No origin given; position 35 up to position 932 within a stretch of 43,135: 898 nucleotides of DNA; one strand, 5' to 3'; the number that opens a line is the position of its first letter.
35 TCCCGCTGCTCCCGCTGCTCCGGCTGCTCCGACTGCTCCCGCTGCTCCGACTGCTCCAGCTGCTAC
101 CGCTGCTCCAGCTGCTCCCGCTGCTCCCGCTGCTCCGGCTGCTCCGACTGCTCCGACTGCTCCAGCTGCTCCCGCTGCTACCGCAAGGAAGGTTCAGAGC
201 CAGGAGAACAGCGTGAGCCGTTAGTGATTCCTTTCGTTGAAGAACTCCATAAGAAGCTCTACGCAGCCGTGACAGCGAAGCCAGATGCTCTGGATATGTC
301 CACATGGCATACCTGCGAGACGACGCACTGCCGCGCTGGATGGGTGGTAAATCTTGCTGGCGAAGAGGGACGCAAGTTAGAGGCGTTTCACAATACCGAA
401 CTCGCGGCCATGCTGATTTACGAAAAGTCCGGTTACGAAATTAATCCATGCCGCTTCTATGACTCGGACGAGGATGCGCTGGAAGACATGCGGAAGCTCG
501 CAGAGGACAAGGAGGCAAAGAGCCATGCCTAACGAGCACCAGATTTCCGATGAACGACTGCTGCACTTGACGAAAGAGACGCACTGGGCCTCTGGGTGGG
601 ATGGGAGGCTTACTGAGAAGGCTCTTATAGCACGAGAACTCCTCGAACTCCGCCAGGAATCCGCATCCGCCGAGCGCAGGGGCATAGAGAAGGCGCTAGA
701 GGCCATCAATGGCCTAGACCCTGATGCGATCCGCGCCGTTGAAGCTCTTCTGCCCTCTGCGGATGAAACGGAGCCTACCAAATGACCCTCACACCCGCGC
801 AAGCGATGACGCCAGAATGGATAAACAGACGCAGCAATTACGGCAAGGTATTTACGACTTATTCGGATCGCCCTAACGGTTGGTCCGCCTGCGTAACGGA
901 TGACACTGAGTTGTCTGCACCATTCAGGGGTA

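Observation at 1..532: Junction-spanning protein with 27 consecutive Cys-x-x units (C-S-[DSRGN] / C-Y-R), encoded by a 243-bp 9-mer tandem repeat (also 42893..43135)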

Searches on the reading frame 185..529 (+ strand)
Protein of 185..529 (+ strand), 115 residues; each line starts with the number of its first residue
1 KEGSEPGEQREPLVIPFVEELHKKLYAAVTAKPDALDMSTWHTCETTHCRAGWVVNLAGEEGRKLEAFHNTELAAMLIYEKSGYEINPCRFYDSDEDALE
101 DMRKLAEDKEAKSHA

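Call 5: search_protein_families(library=pfam, proteins=[window:185-529:+], max_evalue=1)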
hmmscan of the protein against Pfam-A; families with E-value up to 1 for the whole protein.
seq(115 aa): 1 family
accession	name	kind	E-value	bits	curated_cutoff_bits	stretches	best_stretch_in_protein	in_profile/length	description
PF23198.2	PDE8A_N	-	0.2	12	29.6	1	29-71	15-53/147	PDE8A-like, N-terminal domain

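Call 6: search_protein_families(library=phrogs, proteins=[window:185-529:+], max_evalue=1)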
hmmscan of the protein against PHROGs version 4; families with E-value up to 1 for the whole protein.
seq(115 aa): 3 families
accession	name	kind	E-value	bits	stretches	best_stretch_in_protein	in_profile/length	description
phrog_31265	-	unknown function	4.5e-26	93.3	1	16-114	150-252/264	-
phrog_889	-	unknown function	0.00029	21.4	1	20-62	18-81/162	-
phrog_30739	-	unknown function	0.00047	21.2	1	20-64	7-55/163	-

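Call 30: search_solved_structures(query=window:185-529:+, max_evalue=10, show_alignments=2)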
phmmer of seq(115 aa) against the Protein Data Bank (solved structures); distinct sequences matched with E-value up to 10: 2.
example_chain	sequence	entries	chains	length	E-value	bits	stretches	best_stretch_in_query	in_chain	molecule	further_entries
5jx2_A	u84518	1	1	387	0.61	13.3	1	34-104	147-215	Glucose/galactose-binding lipoprotein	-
9esh_W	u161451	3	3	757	3.1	11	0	31-98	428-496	Pre-mRNA-splicing factor cdc5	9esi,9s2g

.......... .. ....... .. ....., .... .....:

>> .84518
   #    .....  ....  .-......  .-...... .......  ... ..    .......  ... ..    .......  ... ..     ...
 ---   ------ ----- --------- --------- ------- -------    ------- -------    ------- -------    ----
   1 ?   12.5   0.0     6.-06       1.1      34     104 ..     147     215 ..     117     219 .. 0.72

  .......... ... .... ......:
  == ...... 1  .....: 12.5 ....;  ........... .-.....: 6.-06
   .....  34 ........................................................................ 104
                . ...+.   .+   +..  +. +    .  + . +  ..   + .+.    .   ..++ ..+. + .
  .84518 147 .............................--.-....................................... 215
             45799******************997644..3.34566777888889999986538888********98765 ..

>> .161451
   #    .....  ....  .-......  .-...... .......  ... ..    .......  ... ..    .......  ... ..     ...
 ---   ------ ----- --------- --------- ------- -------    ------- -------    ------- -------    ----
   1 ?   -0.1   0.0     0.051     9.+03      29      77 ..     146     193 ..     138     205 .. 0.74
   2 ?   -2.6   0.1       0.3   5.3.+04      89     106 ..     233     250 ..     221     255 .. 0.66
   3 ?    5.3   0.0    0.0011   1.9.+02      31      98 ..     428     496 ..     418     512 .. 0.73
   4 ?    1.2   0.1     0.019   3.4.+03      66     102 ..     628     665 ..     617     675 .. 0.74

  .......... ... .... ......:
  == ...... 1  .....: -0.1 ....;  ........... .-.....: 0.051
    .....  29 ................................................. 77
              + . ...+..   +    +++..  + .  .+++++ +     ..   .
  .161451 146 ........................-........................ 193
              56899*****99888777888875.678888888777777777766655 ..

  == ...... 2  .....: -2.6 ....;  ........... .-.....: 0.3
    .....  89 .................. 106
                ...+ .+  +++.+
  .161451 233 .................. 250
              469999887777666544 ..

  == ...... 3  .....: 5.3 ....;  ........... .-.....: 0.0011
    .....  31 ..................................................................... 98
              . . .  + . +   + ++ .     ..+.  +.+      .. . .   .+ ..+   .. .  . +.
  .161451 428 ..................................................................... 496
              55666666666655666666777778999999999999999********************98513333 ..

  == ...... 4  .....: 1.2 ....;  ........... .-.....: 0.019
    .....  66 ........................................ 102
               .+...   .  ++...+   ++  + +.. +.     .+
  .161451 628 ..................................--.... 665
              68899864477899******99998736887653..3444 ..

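Call 55: search_protein_representatives(protein=window:185-529:+)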
Query: 115 residues. Proteins with E-value up to 0.001 (for the whole library): 1496; up to 1e-10: 720; up to 1e-30: 6. The best 150 are listed.
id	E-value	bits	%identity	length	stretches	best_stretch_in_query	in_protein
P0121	1.6e-34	134.5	64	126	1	12-108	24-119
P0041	6.0e-34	132.6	61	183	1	6-107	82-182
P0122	2.2e-33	130.8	58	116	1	7-113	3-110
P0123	7.5e-32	125.8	61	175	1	14-107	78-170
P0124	2.6e-31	124.1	55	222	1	4-107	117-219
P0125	3.8e-31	123.6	59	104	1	8-106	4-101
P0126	1.1e-30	122.1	71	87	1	32-106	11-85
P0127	3.6e-30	120.4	52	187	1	3-112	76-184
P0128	4.4e-30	120.1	59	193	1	15-114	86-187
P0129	5.7e-30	119.8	55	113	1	10-108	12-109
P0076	1.0e-29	118.9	58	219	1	11-109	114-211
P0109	3.6e-29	117.2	55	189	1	8-113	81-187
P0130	2.8e-28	114.3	58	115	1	14-107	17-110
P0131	3.2e-27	110.9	59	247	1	14-110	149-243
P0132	9.0e-27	109.5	68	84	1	38-112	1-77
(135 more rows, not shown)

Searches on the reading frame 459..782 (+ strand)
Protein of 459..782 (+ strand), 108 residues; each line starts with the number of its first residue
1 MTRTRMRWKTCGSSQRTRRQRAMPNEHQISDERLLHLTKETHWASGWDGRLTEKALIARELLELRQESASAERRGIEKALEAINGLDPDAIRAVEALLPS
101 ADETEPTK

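Call 24: search_protein_families(library=phrogs, proteins=[window:459-782:+], max_evalue=0.001)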
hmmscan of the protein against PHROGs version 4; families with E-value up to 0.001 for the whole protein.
window:459-782:+ (108 aa): 0 families
